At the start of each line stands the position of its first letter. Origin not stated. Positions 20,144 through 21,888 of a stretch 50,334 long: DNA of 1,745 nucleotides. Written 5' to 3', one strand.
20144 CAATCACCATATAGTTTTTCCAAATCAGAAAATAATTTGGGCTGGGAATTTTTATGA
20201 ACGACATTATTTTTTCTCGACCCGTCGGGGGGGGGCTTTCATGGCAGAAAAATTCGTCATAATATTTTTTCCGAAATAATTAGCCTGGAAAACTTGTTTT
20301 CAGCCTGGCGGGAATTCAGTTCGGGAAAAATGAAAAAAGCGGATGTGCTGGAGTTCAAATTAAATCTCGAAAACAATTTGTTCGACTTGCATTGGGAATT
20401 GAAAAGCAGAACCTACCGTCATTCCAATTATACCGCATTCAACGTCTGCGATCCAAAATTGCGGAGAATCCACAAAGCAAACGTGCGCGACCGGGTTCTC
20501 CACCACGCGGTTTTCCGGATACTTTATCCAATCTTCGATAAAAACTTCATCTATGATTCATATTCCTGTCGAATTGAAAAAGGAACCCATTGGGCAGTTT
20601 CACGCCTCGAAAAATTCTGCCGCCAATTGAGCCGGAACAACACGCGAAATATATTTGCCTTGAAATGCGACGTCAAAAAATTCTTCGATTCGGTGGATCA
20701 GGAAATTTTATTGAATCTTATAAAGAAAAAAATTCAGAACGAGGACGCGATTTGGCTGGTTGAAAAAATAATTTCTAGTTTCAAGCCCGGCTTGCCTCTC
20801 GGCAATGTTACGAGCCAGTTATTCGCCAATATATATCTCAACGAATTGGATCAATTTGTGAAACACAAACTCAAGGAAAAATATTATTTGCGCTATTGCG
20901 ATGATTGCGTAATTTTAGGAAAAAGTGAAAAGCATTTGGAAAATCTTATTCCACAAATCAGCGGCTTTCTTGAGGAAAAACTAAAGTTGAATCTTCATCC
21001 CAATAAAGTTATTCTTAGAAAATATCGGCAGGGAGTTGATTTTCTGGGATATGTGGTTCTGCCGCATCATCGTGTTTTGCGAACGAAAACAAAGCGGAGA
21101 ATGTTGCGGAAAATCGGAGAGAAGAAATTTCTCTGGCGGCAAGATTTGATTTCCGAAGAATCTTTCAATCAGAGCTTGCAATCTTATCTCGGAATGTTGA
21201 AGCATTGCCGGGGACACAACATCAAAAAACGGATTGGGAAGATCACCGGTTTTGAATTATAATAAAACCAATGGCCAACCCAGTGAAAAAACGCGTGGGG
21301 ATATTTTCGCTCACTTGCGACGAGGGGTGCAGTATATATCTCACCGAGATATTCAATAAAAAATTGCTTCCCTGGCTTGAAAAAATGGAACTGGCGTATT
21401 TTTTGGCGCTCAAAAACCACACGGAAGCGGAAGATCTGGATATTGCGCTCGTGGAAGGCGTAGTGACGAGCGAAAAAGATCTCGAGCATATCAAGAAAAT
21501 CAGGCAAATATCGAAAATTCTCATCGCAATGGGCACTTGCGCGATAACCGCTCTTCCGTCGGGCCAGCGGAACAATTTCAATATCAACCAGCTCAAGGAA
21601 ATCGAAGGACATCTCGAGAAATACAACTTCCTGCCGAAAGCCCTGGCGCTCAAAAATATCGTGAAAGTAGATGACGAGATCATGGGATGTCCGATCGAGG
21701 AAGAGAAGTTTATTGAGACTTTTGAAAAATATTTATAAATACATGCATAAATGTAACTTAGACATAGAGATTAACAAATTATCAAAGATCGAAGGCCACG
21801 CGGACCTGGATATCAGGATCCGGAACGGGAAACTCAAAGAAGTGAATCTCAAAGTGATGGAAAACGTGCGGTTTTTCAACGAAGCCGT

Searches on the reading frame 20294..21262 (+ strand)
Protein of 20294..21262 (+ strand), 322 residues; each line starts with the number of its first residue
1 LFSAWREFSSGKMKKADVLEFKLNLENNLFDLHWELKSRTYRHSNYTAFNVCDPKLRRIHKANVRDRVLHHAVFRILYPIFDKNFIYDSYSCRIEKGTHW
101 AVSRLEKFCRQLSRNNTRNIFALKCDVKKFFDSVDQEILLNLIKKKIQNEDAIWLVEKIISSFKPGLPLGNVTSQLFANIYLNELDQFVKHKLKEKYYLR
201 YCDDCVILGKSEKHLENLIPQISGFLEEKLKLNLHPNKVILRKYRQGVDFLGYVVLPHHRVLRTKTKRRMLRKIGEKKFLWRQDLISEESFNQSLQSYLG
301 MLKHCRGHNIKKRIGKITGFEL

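Call 8: search_protein_families(library=pfam, proteins=[window:20294-21262:+], max_evalue=0.01)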
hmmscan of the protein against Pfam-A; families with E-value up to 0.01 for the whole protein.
window:20294-21262:+ (322 aa): 1 family
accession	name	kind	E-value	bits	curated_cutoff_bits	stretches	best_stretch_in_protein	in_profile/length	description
PF00078.32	RVT_1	-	2.7e-22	79.9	29.6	1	55-254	8-204/205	Reverse transcriptase (RNA-dependent DNA polymerase)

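Call 60: search_protein_families(library=ncbifam, proteins=[window:20294-21262:+], max_evalue=0.01)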
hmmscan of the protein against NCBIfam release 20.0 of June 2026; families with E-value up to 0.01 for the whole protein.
window:20294-21262:+ (322 aa): 9 families
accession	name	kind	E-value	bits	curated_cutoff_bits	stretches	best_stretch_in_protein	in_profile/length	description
TIGR04416.1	group_II_RT_mat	equivalog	2.9e-42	145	300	1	16-274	23-286/353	group II intron reverse transcriptase/maturase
NF038233.2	retron_St85_RT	exception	1.7e-19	70.2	235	1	117-314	86-285/289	retron St85 family RNA-directed DNA polymerase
NF041747.1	Drt3a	equivalog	2.5e-19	69.9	200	1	117-281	108-287/412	antiviral reverse transcriptase Drt3a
NF041746.1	Drt2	equivalog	4.8e-14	52.3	390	1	164-275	221-341/416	antiviral reverse transcriptase Drt2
TIGR04499.1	abortive_AbiA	subfamily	1.2e-07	30.8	250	1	105-233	131-282/615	AbiA family abortive infection protein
NF042941.1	Retron_TIR_antiphage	equivalog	3.6e-06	26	600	1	117-221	89-195/464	TIR domain-containing anti-phage reverse transcriptase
NF041750.1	Drt5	equivalog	2.4e-05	23.5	550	1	89-240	95-249/484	antiviral reverse transcriptase Drt5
NF041749.1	Drt4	equivalog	4.3e-05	22.7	450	1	166-238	194-263/489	antiviral reverse transcriptase Drt4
NF041748.1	Drt3b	equivalog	0.00042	19.1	350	1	166-239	231-312/647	antiviral reverse transcriptase Drt3b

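Call 61: search_solved_structures(query=window:20294-21262:+, max_evalue=0.001)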
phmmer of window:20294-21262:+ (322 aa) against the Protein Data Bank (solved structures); distinct sequences matched with E-value up to 0.001: 11.
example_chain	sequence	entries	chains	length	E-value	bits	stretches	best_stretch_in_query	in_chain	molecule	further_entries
8ub7_A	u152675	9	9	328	5.8e-46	160.4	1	2-309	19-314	Reverse transcriptase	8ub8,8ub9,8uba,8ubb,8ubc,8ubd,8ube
5hhl_A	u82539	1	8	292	9.2e-22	80.9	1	20-254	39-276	Retron-type reverse transcriptase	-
7uim_D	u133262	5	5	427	1.3e-21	80.4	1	19-265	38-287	Group II intron reverse transcriptase/maturase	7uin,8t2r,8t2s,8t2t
5hhj_A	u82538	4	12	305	5.4e-21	78.3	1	31-253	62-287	Retron-type reverse transcriptase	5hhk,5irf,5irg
6ar1_A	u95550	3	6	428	3.9e-19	72.2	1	31-274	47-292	GsI-IIC RT | Trt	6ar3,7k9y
8bgj_A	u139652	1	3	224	1.1e-15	60.8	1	121-255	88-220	RNA-directed DNA polymerase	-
6me0_C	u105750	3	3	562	1e-12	51.2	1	60-274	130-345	Maturase reverse transcriptase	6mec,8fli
5g2x_C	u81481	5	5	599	1.2e-12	50.9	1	54-200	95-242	GROUP II INTRON-ENCODED PROTEIN LTRA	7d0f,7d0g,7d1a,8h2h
7kft_D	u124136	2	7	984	5.6e-09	38.9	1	57-261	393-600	Cas6-RT-Cas1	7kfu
9c0i_A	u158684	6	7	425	0.00032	23.2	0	159-243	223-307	Reverse transcriptase/maturase family protein | Antiviral reverse transcriptase Drt2 | RNA-dependent DNA polymerase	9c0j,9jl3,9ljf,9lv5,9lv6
9lje_A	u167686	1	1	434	0.00033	23.2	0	159-243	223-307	RNA-dependent DNA polymerase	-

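Call 91: search_solved_structures(query=window:20294-21262:+, max_evalue=1e-30, show_alignments=1)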
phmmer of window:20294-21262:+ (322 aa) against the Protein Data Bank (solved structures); distinct sequences matched with E-value up to 1e-30: 1.
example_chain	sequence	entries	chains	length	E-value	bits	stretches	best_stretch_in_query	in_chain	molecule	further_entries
8ub7_A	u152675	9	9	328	5.8e-46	160.4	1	2-309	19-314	Reverse transcriptase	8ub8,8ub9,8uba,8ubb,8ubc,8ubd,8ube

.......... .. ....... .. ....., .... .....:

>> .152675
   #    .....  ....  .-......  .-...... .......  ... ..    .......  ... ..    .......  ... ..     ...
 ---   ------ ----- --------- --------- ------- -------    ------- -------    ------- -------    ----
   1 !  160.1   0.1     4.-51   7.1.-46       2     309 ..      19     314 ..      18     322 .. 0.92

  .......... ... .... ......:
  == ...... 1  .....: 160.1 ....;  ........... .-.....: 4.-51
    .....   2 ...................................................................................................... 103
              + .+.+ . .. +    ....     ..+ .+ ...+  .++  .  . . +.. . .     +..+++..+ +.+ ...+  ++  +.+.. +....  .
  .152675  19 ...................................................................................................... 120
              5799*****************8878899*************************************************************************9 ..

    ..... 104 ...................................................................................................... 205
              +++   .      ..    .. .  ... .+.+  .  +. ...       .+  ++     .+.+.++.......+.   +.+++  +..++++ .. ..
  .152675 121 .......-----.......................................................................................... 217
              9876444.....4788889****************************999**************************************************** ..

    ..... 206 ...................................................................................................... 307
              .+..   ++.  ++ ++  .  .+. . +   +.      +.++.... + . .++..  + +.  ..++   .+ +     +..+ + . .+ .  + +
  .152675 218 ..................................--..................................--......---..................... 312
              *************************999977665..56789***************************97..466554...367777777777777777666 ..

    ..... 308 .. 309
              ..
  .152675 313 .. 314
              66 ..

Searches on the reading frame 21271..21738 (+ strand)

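Call 8: search_protein_families(library=pfam, proteins=[window:21271-21738:+], max_evalue=0.01)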
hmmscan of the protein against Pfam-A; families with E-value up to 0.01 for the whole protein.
window:21271-21738:+ (155 aa): 1 family
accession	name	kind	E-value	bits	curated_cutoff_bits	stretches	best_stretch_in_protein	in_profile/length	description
PF01058.29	Oxidored_q6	-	1.8e-19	70.1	27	1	18-153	2-127/128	NADH ubiquinone oxidoreductase, 20 Kd subunit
